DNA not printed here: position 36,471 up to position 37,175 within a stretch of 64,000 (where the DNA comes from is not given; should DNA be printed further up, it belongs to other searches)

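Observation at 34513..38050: Candidate new pathway: ADP-forming acyl-CoA synthetase + Kal-like ammonia-lyase + ureohydrolase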

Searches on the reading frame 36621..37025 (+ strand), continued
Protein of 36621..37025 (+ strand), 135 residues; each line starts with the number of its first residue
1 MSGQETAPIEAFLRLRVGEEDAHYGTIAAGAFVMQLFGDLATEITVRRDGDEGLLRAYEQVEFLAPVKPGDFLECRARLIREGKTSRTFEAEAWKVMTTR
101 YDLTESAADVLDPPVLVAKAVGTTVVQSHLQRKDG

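Call 67: predict_structure(alignment_id=A4)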
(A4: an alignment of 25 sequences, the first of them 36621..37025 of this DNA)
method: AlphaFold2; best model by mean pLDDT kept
length: 135 residues; sequences in the alignment: 25
mean_pLDDT: 63.6   pTM: 0.58
mean pLDDT of the five models: 63.6, 60.0, 59.5, 58.2, 55.9
residues with pLDDT >= 90: 0; 70-90: 60; 50-70: 47; < 50: 28
segments of 3 or more residues with pLDDT < 50: 1-5, 38-55
pLDDT, mean of each block of 10 residues (from residue 1): 57 71 53 52 36 53 74 80 79 73 52 78 71 63
secondary structure, 60 per line:
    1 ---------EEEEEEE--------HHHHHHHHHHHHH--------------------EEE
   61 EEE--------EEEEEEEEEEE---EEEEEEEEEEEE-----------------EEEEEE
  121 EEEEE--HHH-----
elements in order: E10-16 H25-37 E58-63 E72-82 E86-97 E115-125

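Call 69: fold_search(model_id=the predicted structure, library=pdb)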
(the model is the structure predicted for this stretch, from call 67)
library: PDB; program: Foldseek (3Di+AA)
matches with E <= 10: 728; with E <= 0.001: 24
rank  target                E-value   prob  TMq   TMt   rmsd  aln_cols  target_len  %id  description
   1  4mtu                  2.2e-06  1.00  0.57  0.54   9.1       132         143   33  beta-Alanyl-CoA:Ammonia Lyase from Clostridium propionicum (released 2014-03-26)
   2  1yli_A                1.7e-04  1.00  0.48  0.46   7.3       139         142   19  Crystal structure of HI0827, a hexameric broad specificity acyl-coenzyme A thioesterase (released 2005-02-01)
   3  1yli_B                2.5e-04  1.00  0.48  0.44   7.4       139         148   18  Crystal structure of HI0827, a hexameric broad specificity acyl-coenzyme A thioesterase (released 2005-02-01)
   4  3bjk_B                2.6e-04  1.00  0.51  0.48   6.6       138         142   20  Crystal structure of HI0827, a hexameric broad specificity acyl-coenzyme A thioesterase: The Asp44Ala mutant enzyme (released 2008-02-26)
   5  5egl_B                3.5e-04  1.00  0.47  0.40   7.1       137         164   17  The structural and biochemical characterization of acyl-coa hydrolase from Staphylococcus aureus in complex with Butyr (released 2016-11-09)
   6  4ncp_A                3.9e-04  1.00  0.50  0.43   6.8       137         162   16  Crystal Structure of 4-HBT like thioesterase SAV1878 from Staphylococcus aureus subsp. aureus Mu50 (released 2014-11-05)
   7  5hz4_E                4.4e-04  1.00  0.49  0.42   7.0       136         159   16  The structural and biochemical characterization of acyl-coa hydrolase mutant Thr60Ala from Staphylococcus aureus. (released 2016-04-13)
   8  3bjk_C                4.4e-04  1.00  0.49  0.47   7.1       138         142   20  Crystal structure of HI0827, a hexameric broad specificity acyl-coenzyme A thioesterase: The Asp44Ala mutant enzyme (released 2008-02-26)
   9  3bjk_A                4.9e-04  1.00  0.48  0.46   6.9       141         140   18  Crystal structure of HI0827, a hexameric broad specificity acyl-coenzyme A thioesterase: The Asp44Ala mutant enzyme (released 2008-02-26)
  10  3bjk_D                4.9e-04  1.00  0.49  0.47   7.4       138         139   20  Crystal structure of HI0827, a hexameric broad specificity acyl-coenzyme A thioesterase: The Asp44Ala mutant enzyme (released 2008-02-26)
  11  2eis_A                5.5e-04  1.00  0.51  0.56   6.3       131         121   24  X-ray structure of acyl-CoA hydrolase-like protein, TT1379, from Thermus thermophilus HB8 (released 2008-03-18)
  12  3bjk_F                5.5e-04  1.00  0.48  0.47   7.3       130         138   21  Crystal structure of HI0827, a hexameric broad specificity acyl-coenzyme A thioesterase: The Asp44Ala mutant enzyme (released 2008-02-26)
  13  5egk_C                5.8e-04  1.00  0.54  0.45   6.3       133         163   16  The structural and biochemical characterization of acyl-coa hydrolase mutant Asp43Ala from Staphylococcus aureus (released 2015-11-11)
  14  5egk_B                5.8e-04  1.00  0.53  0.45   6.2       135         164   16  The structural and biochemical characterization of acyl-coa hydrolase mutant Asp43Ala from Staphylococcus aureus (released 2015-11-11)
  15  5egl_A                6.6e-04  1.00  0.52  0.43   6.8       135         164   16  The structural and biochemical characterization of acyl-coa hydrolase from Staphylococcus aureus in complex with Butyr (released 2016-11-09)
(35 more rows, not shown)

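Call 72: search_protein_families(library=pfam, proteins=[L011:4217-5038:+, L019:5100-5978:+, L023:3655-5217:+, L008:8590-9621:+, L023:7250-7909:+, L011:5702-6364:+, L008:9822-11069:+, L146:6210-7079:-, L146:7093-7758:+], max_evalue=0.00001)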
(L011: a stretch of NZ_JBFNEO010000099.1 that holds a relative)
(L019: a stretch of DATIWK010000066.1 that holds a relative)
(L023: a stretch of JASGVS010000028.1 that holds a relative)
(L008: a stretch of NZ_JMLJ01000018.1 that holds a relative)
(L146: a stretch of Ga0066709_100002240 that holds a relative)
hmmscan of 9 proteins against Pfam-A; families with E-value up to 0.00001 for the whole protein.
L011:4217-5038:+ (274 aa): 1 family
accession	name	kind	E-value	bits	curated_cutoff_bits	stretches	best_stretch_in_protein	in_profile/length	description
PF05853.18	BKACE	-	1e-109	366.6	24.8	1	3-271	1-274/274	beta-keto acid cleavage enzyme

L019:5100-5978:+ (293 aa): 2 families
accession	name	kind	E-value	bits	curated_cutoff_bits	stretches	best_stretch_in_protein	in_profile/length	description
PF16554.10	OAM_dimer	-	4e-29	101.3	25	1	50-125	2-77/78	Dimerisation domain of d-ornithine 4,5-aminomutase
PF02310.24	B12-binding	-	3.1e-10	40.4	32.1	1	150-273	2-116/121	B12 binding domain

L023:3655-5217:+ (521 aa): 1 family
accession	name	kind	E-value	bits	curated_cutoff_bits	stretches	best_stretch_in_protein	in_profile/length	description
PF09043.17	Lys-AminoMut_A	-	9.2e-247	819.9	25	1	7-510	2-506/508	D-Lysine 5,6-aminomutase TIM-barrel domain of alpha subunit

L008:8590-9621:+ (344 aa): 0 families

L023:7250-7909:+ (220 aa): 1 family
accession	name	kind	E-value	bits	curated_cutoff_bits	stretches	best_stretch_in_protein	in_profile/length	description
PF01144.29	CoA_trans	-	5.3e-73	245.4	23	1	6-214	3-216/217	Coenzyme A transferase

L011:5702-6364:+ (221 aa): 2 families
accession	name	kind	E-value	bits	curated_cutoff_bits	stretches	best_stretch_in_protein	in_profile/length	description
PF01144.29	CoA_trans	-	2.7e-49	167.9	23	1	10-203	2-215/217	Coenzyme A transferase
PF13336.12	AcetylCoA_hyd_C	-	1.4e-06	28.8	23.7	1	103-184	36-127/154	Acetyl-CoA hydrolase/transferase C-terminal domain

L008:9822-11069:+ (416 aa): 2 families
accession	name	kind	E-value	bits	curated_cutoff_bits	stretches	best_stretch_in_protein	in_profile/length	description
PF12544.13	LAM_C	-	1.1e-41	142.4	26.7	1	313-415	1-108/127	Lysine-2,3-aminomutase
PF04055.27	Radical_SAM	-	6.5e-14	52.9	29.5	1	121-269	2-157/166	Radical SAM superfamily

L146:6210-7079:- (290 aa): 1 family
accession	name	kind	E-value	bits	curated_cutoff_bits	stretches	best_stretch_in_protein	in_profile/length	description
PF02535.28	Zip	-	6.8e-09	35.8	35.1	1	142-250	175-285/323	ZIP Zinc transporter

L146:7093-7758:+ (222 aa): 5 families
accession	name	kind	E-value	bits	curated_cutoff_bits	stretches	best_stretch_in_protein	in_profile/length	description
PF02742.21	Fe_dep_repr_C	-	1.3e-26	92.8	27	1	67-135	1-69/70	Iron dependent repressor, metal binding and dimerisation domain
PF04023.20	FeoA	-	9.5e-13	48.5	23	1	146-221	2-72/74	FeoA domain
PF01325.25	Fe_dep_repress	-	1.3e-10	41.8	26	1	12-62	8-58/60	Iron dependent repressor, N-terminal DNA binding domain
PF12802.13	MarR_2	-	2.2e-07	31.4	27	1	14-63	8-57/61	MarR family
PF09339.16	HTH_IclR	-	6.4e-06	26.3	22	0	10-60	2-52/52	IclR helix-turn-helix domain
